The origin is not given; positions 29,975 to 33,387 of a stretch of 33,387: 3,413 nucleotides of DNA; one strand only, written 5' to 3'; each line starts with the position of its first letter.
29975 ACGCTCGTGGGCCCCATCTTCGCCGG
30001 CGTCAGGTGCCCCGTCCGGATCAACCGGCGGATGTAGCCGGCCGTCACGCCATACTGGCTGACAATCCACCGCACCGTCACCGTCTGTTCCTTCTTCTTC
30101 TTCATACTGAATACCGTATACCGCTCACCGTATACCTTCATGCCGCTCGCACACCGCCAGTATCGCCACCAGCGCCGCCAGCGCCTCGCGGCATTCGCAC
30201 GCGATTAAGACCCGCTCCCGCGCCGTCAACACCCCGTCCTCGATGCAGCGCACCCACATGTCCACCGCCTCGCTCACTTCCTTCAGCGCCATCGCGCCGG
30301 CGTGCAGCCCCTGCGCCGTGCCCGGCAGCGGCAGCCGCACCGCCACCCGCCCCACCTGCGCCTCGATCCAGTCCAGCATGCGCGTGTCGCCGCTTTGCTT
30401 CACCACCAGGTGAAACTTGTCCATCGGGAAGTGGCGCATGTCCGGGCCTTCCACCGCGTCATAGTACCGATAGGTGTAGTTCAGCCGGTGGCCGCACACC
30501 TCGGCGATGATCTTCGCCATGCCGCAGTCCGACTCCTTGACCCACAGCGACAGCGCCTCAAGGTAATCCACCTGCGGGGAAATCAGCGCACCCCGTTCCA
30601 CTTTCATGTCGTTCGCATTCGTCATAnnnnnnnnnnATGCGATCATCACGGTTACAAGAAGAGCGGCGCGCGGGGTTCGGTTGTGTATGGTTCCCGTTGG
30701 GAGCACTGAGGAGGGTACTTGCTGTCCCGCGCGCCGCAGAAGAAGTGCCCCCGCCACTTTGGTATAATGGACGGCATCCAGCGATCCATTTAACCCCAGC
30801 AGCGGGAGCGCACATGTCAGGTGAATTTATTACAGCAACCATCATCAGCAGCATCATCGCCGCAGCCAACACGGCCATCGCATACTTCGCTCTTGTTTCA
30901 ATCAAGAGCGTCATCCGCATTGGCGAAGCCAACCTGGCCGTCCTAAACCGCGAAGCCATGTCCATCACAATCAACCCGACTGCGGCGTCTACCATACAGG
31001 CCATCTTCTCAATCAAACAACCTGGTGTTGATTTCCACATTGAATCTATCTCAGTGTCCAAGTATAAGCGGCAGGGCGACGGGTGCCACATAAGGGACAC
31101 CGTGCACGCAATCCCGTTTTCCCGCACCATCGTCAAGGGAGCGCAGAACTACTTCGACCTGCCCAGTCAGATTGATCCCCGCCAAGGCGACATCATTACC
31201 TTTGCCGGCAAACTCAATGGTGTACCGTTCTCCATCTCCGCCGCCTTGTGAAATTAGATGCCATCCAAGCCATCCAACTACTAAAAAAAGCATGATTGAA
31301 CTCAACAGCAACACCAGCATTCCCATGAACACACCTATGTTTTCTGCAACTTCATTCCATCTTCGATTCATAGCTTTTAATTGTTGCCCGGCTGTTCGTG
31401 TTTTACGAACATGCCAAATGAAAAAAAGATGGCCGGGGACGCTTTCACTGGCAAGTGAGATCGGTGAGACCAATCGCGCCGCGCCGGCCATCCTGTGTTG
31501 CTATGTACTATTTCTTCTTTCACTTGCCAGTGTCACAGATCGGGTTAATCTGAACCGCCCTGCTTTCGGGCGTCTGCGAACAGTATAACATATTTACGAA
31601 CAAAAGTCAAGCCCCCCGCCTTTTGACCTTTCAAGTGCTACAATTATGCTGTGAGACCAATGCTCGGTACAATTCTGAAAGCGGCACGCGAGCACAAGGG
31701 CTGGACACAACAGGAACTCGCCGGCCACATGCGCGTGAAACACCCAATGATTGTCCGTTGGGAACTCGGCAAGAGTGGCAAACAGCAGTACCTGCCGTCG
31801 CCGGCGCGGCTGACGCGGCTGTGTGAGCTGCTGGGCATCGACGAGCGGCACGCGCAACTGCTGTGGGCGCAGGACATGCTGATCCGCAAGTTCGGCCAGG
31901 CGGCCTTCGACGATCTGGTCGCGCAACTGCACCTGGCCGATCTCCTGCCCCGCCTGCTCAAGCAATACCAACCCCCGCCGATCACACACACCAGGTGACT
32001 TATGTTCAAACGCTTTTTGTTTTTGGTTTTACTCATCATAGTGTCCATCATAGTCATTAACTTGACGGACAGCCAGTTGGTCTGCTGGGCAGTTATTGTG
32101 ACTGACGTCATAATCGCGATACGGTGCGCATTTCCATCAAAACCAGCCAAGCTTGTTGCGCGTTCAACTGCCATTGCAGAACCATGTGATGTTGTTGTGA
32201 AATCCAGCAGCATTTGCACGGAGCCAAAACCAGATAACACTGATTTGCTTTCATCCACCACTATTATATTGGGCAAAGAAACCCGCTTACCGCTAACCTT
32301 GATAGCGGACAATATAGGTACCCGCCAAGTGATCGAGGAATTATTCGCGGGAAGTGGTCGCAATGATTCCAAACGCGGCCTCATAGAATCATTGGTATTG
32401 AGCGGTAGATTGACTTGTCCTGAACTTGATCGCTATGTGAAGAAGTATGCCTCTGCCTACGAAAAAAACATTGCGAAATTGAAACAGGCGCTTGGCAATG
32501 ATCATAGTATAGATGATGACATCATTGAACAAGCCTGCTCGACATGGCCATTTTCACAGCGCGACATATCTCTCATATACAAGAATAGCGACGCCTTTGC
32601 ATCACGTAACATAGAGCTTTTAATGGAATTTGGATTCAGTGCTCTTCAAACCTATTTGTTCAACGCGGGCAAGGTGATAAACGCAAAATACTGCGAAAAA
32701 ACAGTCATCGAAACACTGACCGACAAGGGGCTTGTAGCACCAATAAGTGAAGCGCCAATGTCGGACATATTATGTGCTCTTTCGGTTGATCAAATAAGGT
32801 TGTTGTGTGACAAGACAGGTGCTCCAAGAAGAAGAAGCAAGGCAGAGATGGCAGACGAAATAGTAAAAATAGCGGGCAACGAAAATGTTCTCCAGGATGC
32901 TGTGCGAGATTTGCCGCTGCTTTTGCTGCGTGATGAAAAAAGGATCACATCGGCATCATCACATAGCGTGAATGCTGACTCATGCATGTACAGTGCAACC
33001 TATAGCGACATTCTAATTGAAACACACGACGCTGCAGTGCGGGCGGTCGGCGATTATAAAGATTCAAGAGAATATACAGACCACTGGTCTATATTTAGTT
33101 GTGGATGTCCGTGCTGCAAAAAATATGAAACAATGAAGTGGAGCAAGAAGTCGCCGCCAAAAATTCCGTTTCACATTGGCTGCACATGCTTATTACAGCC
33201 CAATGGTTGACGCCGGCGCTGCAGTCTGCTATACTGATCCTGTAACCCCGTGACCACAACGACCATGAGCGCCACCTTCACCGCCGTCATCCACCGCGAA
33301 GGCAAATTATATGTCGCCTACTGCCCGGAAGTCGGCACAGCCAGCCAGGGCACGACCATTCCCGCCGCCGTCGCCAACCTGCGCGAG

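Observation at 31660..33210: Repressor-linked low-GC membrane protein carrying a copy of the MuF head-protein Cys/His motif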

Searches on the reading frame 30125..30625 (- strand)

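Call 5: search_protein_families(library=pfam, proteins=[window:30125-30625:-], max_evalue=1)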
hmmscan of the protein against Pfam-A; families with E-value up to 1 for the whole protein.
window:30125-30625:- (166 aa): 1 family
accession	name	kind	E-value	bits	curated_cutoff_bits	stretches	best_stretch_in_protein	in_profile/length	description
PF06892.16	Phage_CP76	-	2.3e-07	31.2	26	1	65-161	44-145/146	Phage regulatory protein CII (CP76)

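Call 6: search_protein_families(library=phrogs, proteins=[window:30125-30625:-], max_evalue=0.1)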
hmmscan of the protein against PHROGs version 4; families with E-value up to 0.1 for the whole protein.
window:30125-30625:- (166 aa): 1 family
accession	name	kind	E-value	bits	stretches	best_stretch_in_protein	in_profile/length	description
phrog_101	-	transcription regulation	2.7e-14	54.4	1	15-161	17-160/203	CII-like transcriptional activator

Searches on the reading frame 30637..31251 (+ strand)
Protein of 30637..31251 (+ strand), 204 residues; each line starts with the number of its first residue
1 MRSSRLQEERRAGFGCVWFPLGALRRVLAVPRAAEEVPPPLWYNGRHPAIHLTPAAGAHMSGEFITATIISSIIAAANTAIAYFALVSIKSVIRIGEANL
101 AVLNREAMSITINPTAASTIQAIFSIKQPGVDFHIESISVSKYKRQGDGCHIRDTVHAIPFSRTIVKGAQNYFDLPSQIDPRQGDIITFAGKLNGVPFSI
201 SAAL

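Call 5: search_protein_families(library=pfam, proteins=[window:30637-31251:+], max_evalue=1)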
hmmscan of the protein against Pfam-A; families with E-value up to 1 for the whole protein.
window:30637-31251:+ (204 aa): 1 family
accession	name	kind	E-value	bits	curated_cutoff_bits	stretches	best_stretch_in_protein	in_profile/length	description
PF02359.24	CDC48_N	-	0.19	12.4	35.1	1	88-157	12-79/85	Cell division protein 48 (CDC48), N-terminal domain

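Call 6: search_protein_families(library=phrogs, proteins=[window:30637-31251:+], max_evalue=0.1)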
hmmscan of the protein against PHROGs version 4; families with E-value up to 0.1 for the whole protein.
window:30637-31251:+ (204 aa): 0 families

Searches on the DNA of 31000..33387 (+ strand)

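Call 14: search_dna_similar(query=window:31000-33387:+, collection=phages, mode=distant)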
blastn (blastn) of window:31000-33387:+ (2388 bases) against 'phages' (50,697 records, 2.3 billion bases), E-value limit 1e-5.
No match.

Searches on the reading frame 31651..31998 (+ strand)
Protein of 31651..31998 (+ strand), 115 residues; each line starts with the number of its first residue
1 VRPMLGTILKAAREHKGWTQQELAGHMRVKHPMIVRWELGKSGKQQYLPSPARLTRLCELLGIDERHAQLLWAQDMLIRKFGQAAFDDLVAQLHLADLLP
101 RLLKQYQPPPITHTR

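Call 5: search_protein_families(library=pfam, proteins=[window:31651-31998:+], max_evalue=1)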
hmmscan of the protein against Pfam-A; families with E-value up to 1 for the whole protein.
window:31651-31998:+ (115 aa): 7 families
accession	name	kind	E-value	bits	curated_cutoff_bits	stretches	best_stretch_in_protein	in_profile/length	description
PF13560.12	HTH_31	-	5.8e-10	39.8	27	1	5-67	2-60/64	Helix-turn-helix domain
PF01381.28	HTH_3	-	3.5e-09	37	23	1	9-65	1-52/55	Helix-turn-helix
PF12844.13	HTH_19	-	3.5e-08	33.7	30.2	1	8-65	3-55/64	Helix-turn-helix domain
PF13413.12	HTH_25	-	0.00066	19.9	24.6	1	8-65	1-59/62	Helix-turn-helix domain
PF13384.12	HTH_23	-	0.014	15.6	24.6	1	8-37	10-37/50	Homeodomain-like domain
PF13744.12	HTH_37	-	0.13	12.6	27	1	6-35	20-49/80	Helix-turn-helix domain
PF01047.28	MarR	-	0.13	12.6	24.6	1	8-37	8-37/59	MarR family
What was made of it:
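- Checked: The XRE ORF is 31651/31660-31998 (+) and hits HTH_31, HTH_3 and HTH_19 at E 6e-10 to 4e-8 (call 5).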

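Call 6: search_protein_families(library=phrogs, proteins=[window:31651-31998:+], max_evalue=0.1)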
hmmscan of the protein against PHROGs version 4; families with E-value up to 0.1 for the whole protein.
window:31651-31998:+ (115 aa): 19 families
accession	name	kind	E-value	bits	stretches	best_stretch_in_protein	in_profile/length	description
phrog_3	-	transcription regulation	2.9e-08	34.9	1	1-65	85-140/430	transcriptional repressor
phrog_8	-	transcription regulation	4.3e-08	34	1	1-63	73-130/346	transcriptional regulator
phrog_4836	-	transcription regulation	7.5e-06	26.6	1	7-64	78-130/194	CII-like regulator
phrog_4779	-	transcription regulation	1e-05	27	1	4-60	2-58/98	transcriptional regulator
phrog_7950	-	transcription regulation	1.4e-05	26.1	1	9-40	12-43/68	transcriptional repressor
phrog_2104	-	unknown function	5.2e-05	24.4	1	9-41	44-76/103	-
phrog_2328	-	transcription regulation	0.00016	22.5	1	9-42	20-53/128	transcriptional repressor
phrog_1373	-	transcription regulation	0.00017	22.6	1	8-63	67-117/166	transcriptional regulator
phrog_4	-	transcription regulation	0.00018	21.6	1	5-64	137-187/400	transcriptional repressor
phrog_14076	-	transcription regulation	0.00036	22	1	2-57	11-63/86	transcriptional regulator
phrog_9908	-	DNA, RNA and nucleotide metabolism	0.00036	20.8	1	5-68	14-75/282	DNA binding protein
phrog_2439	-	transcription regulation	0.00046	20.2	1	4-44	7-47/367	transcriptional regulator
phrog_2339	-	DNA, RNA and nucleotide metabolism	0.00071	20.5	1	3-37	24-58/98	HTH DNA binding protein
phrog_6831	-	transcription regulation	0.003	18.5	1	15-46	16-46/68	transcriptional regulator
phrog_2967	-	transcription regulation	0.0055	17.3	1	6-66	12-67/225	transcriptional regulator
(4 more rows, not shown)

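Call 10: search_protein_families(library=padloc, proteins=[window:31651-31998:+], max_evalue=1)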
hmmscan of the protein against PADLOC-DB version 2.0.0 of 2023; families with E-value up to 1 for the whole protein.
window:31651-31998:+ (115 aa): 13 families
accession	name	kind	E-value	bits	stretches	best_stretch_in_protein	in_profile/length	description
PDLC03947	RmrA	-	3.5e-05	20.8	1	5-60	12-62/383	-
PDLC03949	RmrA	-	3.9e-05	20.7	1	9-65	7-58/363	-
PDLC02926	HTH_VI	-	6.3e-05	21.2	1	4-64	1-56/92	-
PDLC03951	RmrA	-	0.00017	18.7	1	8-66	12-65/400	-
PDLC03954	RmrA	-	0.00055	17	1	6-64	12-65/380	-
PDLC03944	RmrA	-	0.0037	14.4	1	6-61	8-58/384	-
PDLC04142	capH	-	0.012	14.6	1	2-62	4-59/103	capH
PDLC04760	PDC-M64C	-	0.014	13.8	1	14-40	36-62/93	-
PDLC04757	PDC-M64B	-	0.016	13.2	1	10-40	35-65/128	-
PDLC03955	RmrA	-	0.018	12.3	1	9-65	25-76/371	-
PDLC03953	RmrA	-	0.018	12.2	1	6-41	7-42/373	-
PDLC03956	RmrA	-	0.018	12.1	1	9-66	13-66/399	-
PDLC04759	PDC-M64B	-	0.064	11.3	1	14-39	36-61/135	-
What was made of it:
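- The XRE protein weakly matches HTH components of PADLOC systems (call 10).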
